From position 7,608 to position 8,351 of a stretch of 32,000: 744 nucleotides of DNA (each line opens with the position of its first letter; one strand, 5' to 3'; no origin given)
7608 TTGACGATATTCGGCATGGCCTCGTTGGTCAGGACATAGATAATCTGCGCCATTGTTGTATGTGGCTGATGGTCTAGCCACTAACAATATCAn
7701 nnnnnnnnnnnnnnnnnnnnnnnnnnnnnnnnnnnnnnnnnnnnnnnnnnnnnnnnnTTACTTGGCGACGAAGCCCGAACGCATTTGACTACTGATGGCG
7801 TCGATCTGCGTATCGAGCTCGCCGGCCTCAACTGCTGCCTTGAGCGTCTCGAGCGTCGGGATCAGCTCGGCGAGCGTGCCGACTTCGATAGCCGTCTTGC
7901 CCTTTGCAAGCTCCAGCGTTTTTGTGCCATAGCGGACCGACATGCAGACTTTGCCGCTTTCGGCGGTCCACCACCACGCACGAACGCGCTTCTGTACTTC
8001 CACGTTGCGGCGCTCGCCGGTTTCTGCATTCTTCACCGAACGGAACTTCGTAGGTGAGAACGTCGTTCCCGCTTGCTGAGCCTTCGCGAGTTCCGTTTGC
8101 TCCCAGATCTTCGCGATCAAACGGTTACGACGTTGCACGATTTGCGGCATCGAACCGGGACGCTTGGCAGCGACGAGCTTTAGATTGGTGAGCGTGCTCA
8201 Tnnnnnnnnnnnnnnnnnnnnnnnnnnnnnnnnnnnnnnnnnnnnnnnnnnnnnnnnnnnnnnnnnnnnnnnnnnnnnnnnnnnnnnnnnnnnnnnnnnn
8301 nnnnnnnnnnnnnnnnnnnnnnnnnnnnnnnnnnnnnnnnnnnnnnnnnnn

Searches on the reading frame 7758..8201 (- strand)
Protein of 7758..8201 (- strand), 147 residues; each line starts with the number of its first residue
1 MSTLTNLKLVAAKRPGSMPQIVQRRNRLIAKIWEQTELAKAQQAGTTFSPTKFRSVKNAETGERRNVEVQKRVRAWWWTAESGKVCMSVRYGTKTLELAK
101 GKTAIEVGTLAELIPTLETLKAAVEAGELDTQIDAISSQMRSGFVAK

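Call 8: search_protein_families(library=pfam, proteins=[window:7758-8201:-], max_evalue=0.01)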
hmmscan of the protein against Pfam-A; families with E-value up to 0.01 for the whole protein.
window:7758-8201:- (147 aa): 1 family
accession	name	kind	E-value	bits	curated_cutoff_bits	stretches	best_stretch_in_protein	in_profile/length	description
PF20346.3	DUF6641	-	4e-13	50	27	1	17-130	32-140/143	Family of unknown function (DUF6641)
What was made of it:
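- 7758..8201 (-): DUF6641 protein. This is the island protein most often found near the palindrome elsewhere. Pfam PF20346 (call 8).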

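Call 56: search_solved_structures(query=window:7758-8201:-, max_evalue=1)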
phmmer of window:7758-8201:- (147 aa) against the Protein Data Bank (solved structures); distinct sequences matched with E-value up to 1: 1.
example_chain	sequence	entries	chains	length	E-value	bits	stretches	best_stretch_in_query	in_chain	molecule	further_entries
1gq9_A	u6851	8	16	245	0.4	14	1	29-136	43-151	3-DEOXY-MANNO-OCTULOSONATE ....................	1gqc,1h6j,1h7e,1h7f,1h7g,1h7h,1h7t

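Call 59: search_protein_families(library=ncbifam, proteins=[window:7758-8201:-], max_evalue=0.01)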
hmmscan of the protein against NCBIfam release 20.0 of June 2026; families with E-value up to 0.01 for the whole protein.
window:7758-8201:- (147 aa): 0 families

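Call 60: search_protein_families(library=phrogs, proteins=[window:7758-8201:-], max_evalue=0.01)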
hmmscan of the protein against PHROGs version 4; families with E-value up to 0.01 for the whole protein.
window:7758-8201:- (147 aa): 1 family
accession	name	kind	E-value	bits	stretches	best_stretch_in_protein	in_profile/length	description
phrog_31551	-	unknown function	2.3e-26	93.7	1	1-138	9-147/155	-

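Call 77: find_homologous_proteins(query=window:7758-8201:-, max_evalue=0.00001)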
Query window:7758-8201:- (147 aa): 1854 proteins with E <= 0.00001 among 1917 candidates; the best 120 are listed.
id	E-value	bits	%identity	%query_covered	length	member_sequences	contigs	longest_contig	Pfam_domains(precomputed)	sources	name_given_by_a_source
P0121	3.6e-87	307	100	100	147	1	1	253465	PF20346.3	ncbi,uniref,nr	ncbi:DUF6641 family protein [Burkholderia guangdongensis]|uniref:DUF6641 family protein n=1 Tax=Burk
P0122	1.1e-77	276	88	100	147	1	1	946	PF20346.3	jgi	jgi:hypothetical protein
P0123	2.6e-77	275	87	100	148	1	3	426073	PF20346.3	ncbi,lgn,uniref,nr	ncbi:DUF6641 family protein [Burkholderia gladioli]|uniref:DUF6641 family protein n=1 Tax=Burkholder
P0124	4.3e-77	274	86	100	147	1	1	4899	PF20346.3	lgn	-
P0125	4.8e-77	274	67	73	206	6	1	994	PF20346.3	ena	-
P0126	6.0e-77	274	87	100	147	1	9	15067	PF20346.3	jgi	jgi:tellurite resistance protein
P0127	2.8e-76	272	87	100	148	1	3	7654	PF20346.3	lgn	-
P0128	3.2e-76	272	86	100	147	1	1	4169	PF20346.3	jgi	jgi:hypothetical protein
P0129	4.9e-76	271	86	100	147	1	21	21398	PF20346.3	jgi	jgi:hypothetical protein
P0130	2.2e-75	269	85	100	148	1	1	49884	PF20346.3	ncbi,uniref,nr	ncbi:hypothetical protein DIE16_32040 [Burkholderia sp. Bp9090]|uniref:DUF6641 family protein n=1 Ta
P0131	1.5e-74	266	85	100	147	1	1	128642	PF20346.3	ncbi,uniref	ncbi:DUF6641 family protein [Paraburkholderia dipogonis]|uniref:DUF6641 family protein n=1 Tax=Parab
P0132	1.6e-74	266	84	100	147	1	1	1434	PF20346.3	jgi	jgi:tellurite resistance protein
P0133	1.6e-74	266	84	100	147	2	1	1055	PF20346.3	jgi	jgi:tellurite resistance protein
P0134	2.4e-74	265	84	100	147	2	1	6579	PF20346.3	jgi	jgi:tellurite resistance protein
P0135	5.1e-74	264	82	100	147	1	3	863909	PF20346.3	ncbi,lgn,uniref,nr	ncbi:DUF6641 family protein [Burkholderia gladioli]|uniref:DUF6641 family protein n=1 Tax=Burkholder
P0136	3.6e-73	262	80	100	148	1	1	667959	PF20346.3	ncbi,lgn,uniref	ncbi:MAG: DUF6641 family protein [Paraburkholderia tropica]|uniref:DUF6641 family protein n=1 Tax=Pa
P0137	1.1e-72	260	81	100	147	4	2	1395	PF20346.3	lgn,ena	-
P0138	3.4e-72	258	82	100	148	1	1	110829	PF20346.3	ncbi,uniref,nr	ncbi:DUF6641 family protein [Burkholderia sp. Ax-1724]|uniref:DUF6641 family protein n=1 Tax=Burkhol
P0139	7.6e-72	257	80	100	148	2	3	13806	PF20346.3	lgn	-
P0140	1.2e-71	257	82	100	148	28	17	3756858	PF20346.3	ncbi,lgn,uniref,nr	ncbi:TPA: hypothetical protein QDB03_003214 [Burkholderia vietnamiensis]|uniref:Uncharacterized prot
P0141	1.9e-71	256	82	100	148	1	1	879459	PF20346.3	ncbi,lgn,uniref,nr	ncbi:hypothetical protein QZM52_05205 [Burkholderia metallica]|uniref:Uncharacterized protein n=1 Ta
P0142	3.1e-71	255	82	100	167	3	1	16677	PF20346.3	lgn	-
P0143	4.7e-71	255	82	100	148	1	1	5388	PF20346.3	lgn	-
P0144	1.4e-70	253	81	100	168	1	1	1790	PF20346.3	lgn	-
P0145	1.9e-70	253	80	100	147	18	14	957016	PF20346.3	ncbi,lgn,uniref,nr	ncbi:DUF6641 family protein [Paraburkholderia caledonica]|uniref:DUF6641 family protein n=1 Tax=Para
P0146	2.0e-70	253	81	100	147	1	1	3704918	PF20346.3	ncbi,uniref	ncbi:DUF6641 family protein [Caballeronia sp. DA-9]|uniref:DUF6641 family protein n=1 Tax=Caballeron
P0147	3.6e-70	252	80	100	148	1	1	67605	PF20346.3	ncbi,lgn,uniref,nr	ncbi:hypothetical protein C6Q09_15830 [Burkholderia multivorans]|uniref:DUF6641 family protein n=1 T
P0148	2.4e-69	249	78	100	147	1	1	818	PF20346.3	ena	-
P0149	1.1e-68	247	78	100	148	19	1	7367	PF20346.3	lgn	-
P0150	2.4e-68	246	78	100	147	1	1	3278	PF20346.3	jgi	jgi:hypothetical protein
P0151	3.5e-68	246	79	99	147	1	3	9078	PF20346.3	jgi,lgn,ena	-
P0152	4.1e-68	245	79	100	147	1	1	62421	PF20346.3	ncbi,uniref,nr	ncbi:DUF6641 family protein [Paraburkholderia sp. UCT2]|uniref:DUF6641 family protein n=1 Tax=Parabu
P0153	6.9e-68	245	80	100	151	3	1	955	PF20346.3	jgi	jgi:hypothetical protein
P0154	7.7e-68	244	77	99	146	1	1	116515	PF20346.3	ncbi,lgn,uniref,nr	ncbi:hypothetical protein NE850_29365 [Paraburkholderia sp. USG1]|uniref:DUF6641 family protein n=1 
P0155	4.0e-67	242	77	100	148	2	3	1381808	PF20346.3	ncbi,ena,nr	ncbi:hypothetical protein J2801_002506 [Paraburkholderia phenoliruptrix]|nr:hypothetical protein [Pa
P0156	6.9e-67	241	78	100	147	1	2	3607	PF20346.3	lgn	-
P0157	9.0e-67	241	78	100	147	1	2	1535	PF20346.3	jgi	jgi:hypothetical protein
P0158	9.7e-67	241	78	100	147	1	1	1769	PF20346.3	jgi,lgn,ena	-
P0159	2.8e-66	239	78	100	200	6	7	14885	PF20346.3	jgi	jgi:hypothetical protein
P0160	3.4e-66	239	76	100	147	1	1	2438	PF20346.3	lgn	-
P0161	3.7e-66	239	77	99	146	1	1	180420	PF20346.3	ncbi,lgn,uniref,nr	ncbi:DUF6641 family protein [Burkholderia gladioli]|uniref:DUF6641 family protein n=1 Tax=Burkholder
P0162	6.1e-66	238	76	99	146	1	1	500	PF20346.3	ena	-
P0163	7.7e-66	238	77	99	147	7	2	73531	PF20346.3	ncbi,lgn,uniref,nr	ncbi:hypothetical protein AWB69_05725 [Caballeronia udeis]|uniref:Uncharacterized protein n=1 Tax=Ca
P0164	1.0e-65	238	77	99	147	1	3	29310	PF20346.3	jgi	jgi:hypothetical protein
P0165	1.4e-65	237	76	100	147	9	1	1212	PF20346.3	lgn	-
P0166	1.9e-65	237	76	100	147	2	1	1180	PF20346.3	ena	-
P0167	2.1e-65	237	77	100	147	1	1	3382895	PF20346.3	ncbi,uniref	ncbi:DUF6641 family protein [Paraburkholderia tropica]|uniref:DUF6641 family protein n=1 Tax=Parabur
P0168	3.8e-65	236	76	100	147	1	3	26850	PF20346.3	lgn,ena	-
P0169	5.9e-65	235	76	100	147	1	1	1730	PF20346.3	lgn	-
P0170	1.9e-64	233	74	100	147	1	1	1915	PF20346.3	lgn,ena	-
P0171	3.4e-64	233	75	100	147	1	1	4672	PF20346.3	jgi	jgi:hypothetical protein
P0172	8.2e-64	231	72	100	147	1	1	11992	PF20346.3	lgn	-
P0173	9.3e-64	231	75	100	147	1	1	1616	PF20346.3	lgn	-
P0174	9.8e-64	231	71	100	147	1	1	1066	PF20346.3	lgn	-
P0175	1.5e-63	231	75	100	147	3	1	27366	PF20346.3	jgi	jgi:hypothetical protein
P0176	1.6e-63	230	74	100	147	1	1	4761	PF20346.3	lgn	-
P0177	1.7e-63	230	73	100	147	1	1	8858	PF20346.3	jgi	jgi:hypothetical protein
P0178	1.6e-62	227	69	100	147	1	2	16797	PF20346.3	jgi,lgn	jgi:hypothetical protein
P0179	2.2e-62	227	75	98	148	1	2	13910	PF20346.3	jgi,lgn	-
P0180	3.2e-62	226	72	100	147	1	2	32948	PF20346.3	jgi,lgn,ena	-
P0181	5.7e-62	225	69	100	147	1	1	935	PF20346.3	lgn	-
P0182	1.0e-61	225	69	100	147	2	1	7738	PF20346.3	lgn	-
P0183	1.1e-61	225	71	100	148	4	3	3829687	PF20346.3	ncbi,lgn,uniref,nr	ncbi:DUF6641 family protein [Cupriavidus pauculus]|uniref:DUF6641 family protein n=1 Tax=Cupriavidus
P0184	1.6e-61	224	69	100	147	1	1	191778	PF20346.3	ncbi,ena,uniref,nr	ncbi:DUF6641 family protein [Herbaspirillum aquaticum]|uniref:Uncharacterized protein n=1 Tax=Herbas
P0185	4.3e-61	223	68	100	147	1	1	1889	PF20346.3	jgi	jgi:hypothetical protein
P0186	6.1e-61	222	71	100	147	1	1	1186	PF20346.3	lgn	-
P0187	1.4e-60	221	68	100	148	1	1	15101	PF20346.3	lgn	-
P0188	2.0e-60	220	71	100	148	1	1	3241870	PF20346.3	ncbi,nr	ncbi:hypothetical protein A9R05_01195 [Burkholderia sp. KK1]|nr:hypothetical protein A9R05_01195 [Bu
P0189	3.7e-60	220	68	98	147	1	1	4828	PF20346.3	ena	-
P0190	5.1e-60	219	67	100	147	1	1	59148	PF20346.3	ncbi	-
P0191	6.8e-60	219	69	100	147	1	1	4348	PF20346.3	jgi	jgi:hypothetical protein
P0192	1.8e-59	217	67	98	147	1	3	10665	PF20346.3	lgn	-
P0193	3.1e-59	217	66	100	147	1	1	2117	PF20346.3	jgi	-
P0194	3.2e-59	217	67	98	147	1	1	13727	PF20346.3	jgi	jgi:hypothetical protein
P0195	3.7e-59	216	69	99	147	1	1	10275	PF20346.3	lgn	-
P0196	3.7e-59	216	65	100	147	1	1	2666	PF20346.3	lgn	-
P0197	5.3e-59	216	70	100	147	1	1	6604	PF20346.3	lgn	-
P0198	7.2e-59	215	69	100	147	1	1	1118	PF20346.3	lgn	-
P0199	7.2e-59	215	67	98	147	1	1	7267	PF20346.3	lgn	-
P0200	1.3e-58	215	69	100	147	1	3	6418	PF20346.3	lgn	-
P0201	2.0e-58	214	67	100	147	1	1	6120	PF20346.3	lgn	-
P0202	3.3e-58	213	67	100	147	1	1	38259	PF20346.3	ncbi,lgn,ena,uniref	ncbi:DUF6641 family protein [Noviherbaspirillum sp.]|uniref:DUF6641 family protein n=1 Tax=Noviherba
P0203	4.1e-58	213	67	100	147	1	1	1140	PF20346.3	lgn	-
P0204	4.8e-58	213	67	98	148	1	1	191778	PF20346.3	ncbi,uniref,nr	ncbi:DUF6641 family protein [Herbaspirillum aquaticum]|uniref:Uncharacterized protein n=1 Tax=Herbas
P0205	6.6e-58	212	69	100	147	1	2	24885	PF20346.3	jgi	jgi:hypothetical protein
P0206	7.0e-58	212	69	98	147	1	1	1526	PF20346.3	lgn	-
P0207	1.6e-57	211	64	98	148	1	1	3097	PF20346.3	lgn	-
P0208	1.9e-57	211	69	98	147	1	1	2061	PF20346.3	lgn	-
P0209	2.7e-57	210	67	98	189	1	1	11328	PF20346.3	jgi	jgi:hypothetical protein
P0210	3.2e-57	210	67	98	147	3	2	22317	PF20346.3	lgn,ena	-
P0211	3.7e-57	210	67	98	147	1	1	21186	PF20346.3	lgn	-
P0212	4.0e-57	210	66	100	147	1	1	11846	PF20346.3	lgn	-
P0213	4.3e-57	210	67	98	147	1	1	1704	PF20346.3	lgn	-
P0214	4.5e-57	210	67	100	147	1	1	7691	PF20346.3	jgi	jgi:hypothetical protein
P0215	4.8e-57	210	67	100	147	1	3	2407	PF20346.3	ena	-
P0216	6.4e-57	209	65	98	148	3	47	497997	PF20346.3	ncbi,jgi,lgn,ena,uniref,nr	ncbi:DUF6641 family protein [Herbaspirillum sp.]|jgi:hypothetical protein|uniref:DUF6641 family prot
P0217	7.0e-57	209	77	87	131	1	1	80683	PF20346.3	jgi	jgi:hypothetical protein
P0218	9.5e-57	209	64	100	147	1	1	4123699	PF20346.3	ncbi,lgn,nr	ncbi:hypothetical protein IFT64_16165 [Oxalobacteraceae sp. CFBP 8753]|nr:hypothetical protein [Oxal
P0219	9.9e-57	208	67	100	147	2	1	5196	PF20346.3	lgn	-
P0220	1.1e-56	208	67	100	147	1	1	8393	PF20346.3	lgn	-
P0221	1.3e-56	208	67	100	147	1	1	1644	PF20346.3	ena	-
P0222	1.3e-56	208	66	100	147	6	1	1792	PF20346.3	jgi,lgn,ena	-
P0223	1.4e-56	208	66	100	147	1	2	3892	PF20346.3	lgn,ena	-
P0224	1.7e-56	208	66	100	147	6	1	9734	PF20346.3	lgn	-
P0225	1.8e-56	208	67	100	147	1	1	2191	PF20346.3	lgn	-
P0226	1.8e-56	208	67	100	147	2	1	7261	PF20346.3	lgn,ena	-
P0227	1.9e-56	208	67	100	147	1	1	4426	PF20346.3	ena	-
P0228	2.0e-56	207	67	98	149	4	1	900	PF20346.3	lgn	-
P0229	2.2e-56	207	66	100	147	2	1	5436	PF20346.3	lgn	-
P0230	2.2e-56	207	65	98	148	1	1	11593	PF20346.3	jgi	jgi:hypothetical protein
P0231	2.6e-56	207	67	100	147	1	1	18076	PF20346.3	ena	-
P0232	2.6e-56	207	67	98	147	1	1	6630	PF20346.3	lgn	-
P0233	3.1e-56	207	66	100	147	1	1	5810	PF20346.3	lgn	-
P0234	3.7e-56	207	67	100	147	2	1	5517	PF20346.3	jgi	jgi:hypothetical protein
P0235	3.7e-56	207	65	100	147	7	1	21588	PF20346.3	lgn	-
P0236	4.0e-56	207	66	100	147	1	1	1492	PF20346.3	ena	-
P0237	5.6e-56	206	66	99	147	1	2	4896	PF20346.3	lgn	-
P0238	5.8e-56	206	65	100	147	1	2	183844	PF20346.3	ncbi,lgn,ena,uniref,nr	ncbi:DUF6641 family protein [Massilia timonae]|uniref:DUF6641 family protein n=1 Tax=Massilia timona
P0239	5.8e-56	206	67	100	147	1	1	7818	PF20346.3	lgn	-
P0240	6.2e-56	206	65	100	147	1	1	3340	PF20346.3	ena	-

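Call 79: find_encoding_contigs(protein=P0123, flank=10000, max_places=4)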
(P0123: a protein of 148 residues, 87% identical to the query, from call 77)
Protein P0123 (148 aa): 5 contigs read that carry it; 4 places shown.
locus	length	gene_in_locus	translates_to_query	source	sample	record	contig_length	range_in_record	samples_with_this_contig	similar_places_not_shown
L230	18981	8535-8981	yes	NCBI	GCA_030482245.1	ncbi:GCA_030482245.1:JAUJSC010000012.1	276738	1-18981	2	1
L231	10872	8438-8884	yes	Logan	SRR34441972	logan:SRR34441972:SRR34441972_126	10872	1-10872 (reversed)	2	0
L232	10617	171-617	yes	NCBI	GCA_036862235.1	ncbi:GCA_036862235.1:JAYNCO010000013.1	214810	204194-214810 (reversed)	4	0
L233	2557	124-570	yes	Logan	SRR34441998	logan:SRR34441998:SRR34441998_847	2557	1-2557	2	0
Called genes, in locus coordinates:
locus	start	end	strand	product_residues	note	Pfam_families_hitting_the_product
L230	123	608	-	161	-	PF13588:HSDR_N_2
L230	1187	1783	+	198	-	-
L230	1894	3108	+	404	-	-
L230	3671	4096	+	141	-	-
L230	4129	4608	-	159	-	-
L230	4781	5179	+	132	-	PF13744:HTH_37 (faint), PF13560:HTH_31, PF01381:HTH_3, PF12844:HTH_19 (weak), PF13443:HTH_26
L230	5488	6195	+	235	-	-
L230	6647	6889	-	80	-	-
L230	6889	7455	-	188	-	PF00589:Phage_integrase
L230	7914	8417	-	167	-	-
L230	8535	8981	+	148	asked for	PF20346:DUF6641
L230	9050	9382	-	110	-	-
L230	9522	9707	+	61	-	-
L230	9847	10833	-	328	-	PF00589:Phage_integrase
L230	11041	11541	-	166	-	PF01467:CTP_transf_like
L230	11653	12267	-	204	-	PF03602:Cons_hypoth95, PF05175:MTS, PF13847:Methyltransf_31, PF13649:Methyltransf_25 (weak)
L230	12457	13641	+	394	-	PF02881:SRP54_N, PF06414:Zeta_toxin (weak), PF00448:SRP54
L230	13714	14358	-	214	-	PF02798:GST_N, PF13417:GST_N_3, PF13409:GST_N_2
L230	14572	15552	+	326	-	PF02885:Glycos_trans_3N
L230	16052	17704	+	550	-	PF00682:HMGL-like, PF22615:IPMS_D2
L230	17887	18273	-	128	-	PF14534:DUF4440, PF12680:SnoaL_2 (weak)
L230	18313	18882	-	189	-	PF09411:PagL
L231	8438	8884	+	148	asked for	PF20346:DUF6641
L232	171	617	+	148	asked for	PF20346:DUF6641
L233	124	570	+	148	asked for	PF20346:DUF6641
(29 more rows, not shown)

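Call 88: predict_structure(alignment_id=A2)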
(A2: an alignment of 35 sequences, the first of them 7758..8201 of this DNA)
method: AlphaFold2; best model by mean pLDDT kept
length: 147 residues; sequences in the alignment: 35
mean_pLDDT: 80.8   pTM: 0.71
mean pLDDT of the five models: 80.8, 79.8, 79.4, 79.4, 77.1
residues with pLDDT >= 90: 35; 70-90: 89; 50-70: 9; < 50: 14
segments of 3 or more residues with pLDDT < 50: 1-9
pLDDT, mean of each block of 10 residues (from residue 1): 46 62 89 92 86 80 82 89 89 82 84 91 88 86 58
secondary structure, 60 per line:
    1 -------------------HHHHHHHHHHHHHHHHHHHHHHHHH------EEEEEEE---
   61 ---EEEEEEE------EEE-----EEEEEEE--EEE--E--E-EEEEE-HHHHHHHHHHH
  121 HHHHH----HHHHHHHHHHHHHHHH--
elements in order: H20-44 E51-57 E64-70 E77-79 E85-91 E94-96 E104-108 H110-125 H130-145

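Call 91: fold_search(model_id=the predicted structure, library=pdb)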
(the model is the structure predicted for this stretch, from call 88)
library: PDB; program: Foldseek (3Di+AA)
matches with E <= 10: 250; with E <= 0.001: 0
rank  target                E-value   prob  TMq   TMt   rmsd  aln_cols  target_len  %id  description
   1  8gqg_B                8.3e-02  0.63  0.15  0.07   9.1        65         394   20  Crystal structure of Thioloase from Pseudomonas aeruginosa PAO1 (released 2024-03-13)
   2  2wua_B                3.8e-01  0.41  0.16  0.07   8.0        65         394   17  Structure of the peroxisomal 3-ketoacyl-CoA thiolase from Sunflower (released 2010-05-12)
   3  2wu9_B                4.3e-01  0.44  0.15  0.06   8.3        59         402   17  Crystal structure of peroxisomal KAT2 from Arabidopsis thaliana (released 2010-05-12)
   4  2wua_A                4.3e-01  0.41  0.15  0.07   8.1        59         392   17  Structure of the peroxisomal 3-ketoacyl-CoA thiolase from Sunflower (released 2010-05-12)
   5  2wu9_A                4.6e-01  0.41  0.15  0.07   7.9        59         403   17  Crystal structure of peroxisomal KAT2 from Arabidopsis thaliana (released 2010-05-12)
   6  3aon_A                7.4e-01  0.04  0.15  0.13  26.4       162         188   11  Crystal structure of the central axis (NtpD-NtpG) in the catalytic portion of Enterococcus hirae V-type sodium ATPase (released 2011-10-05)
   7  9g9k_D                8.9e-01  0.69  0.16  0.12   3.8        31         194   13  CryoEM structure of Enterococcus italicus Csm-crRNA-CTR2 complex (4.3) bound to AMPNPP (released 2025-01-29)
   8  7uzw_B                1.2e+00  0.41  0.16  0.13   4.2        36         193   22  Staphylococcus epidermidis RP62a CRISPR effector subcomplex (released 2022-07-06)
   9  7uzy_D                1.2e+00  0.41  0.16  0.12   5.4        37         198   22  Staphylococcus epidermidis RP62A CRISPR effector complex with non-self target RNA 2 (released 2022-07-06)
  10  8t14_A                1.2e+00  0.08  0.17  0.09  13.9       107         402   10  ADP-bound Bcs1 (C7 symmetrized) (released 2024-06-05)
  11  7uzy_B                1.3e+00  0.38  0.16  0.12   5.3        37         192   22  Staphylococcus epidermidis RP62A CRISPR effector complex with non-self target RNA 2 (released 2022-07-06)
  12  2c7z                  1.3e+00  0.15  0.14  0.06   8.7        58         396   19  Plant enzyme crystal form II (released 2006-05-17)
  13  4rnd_C                1.4e+00  0.08  0.20  0.17  13.4       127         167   10  Crystal Structure of the subunit DF-assembly of the eukaryotic V-ATPase. (released 2014-12-10)
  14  9b3i_E                1.5e+00  0.09  0.15  0.10  12.5        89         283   13  Cryo-EM structure of yeast (Nap1)2-H2A-H2B-Kap114-RanGTP (released 2024-11-27)
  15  9g9j_E                1.6e+00  0.47  0.15  0.12   4.0        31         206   13  CryoEM structure of Enterococcus italicus Csm-crRNA complex bound to pNppA3 and AMPNPP (released 2025-01-29)
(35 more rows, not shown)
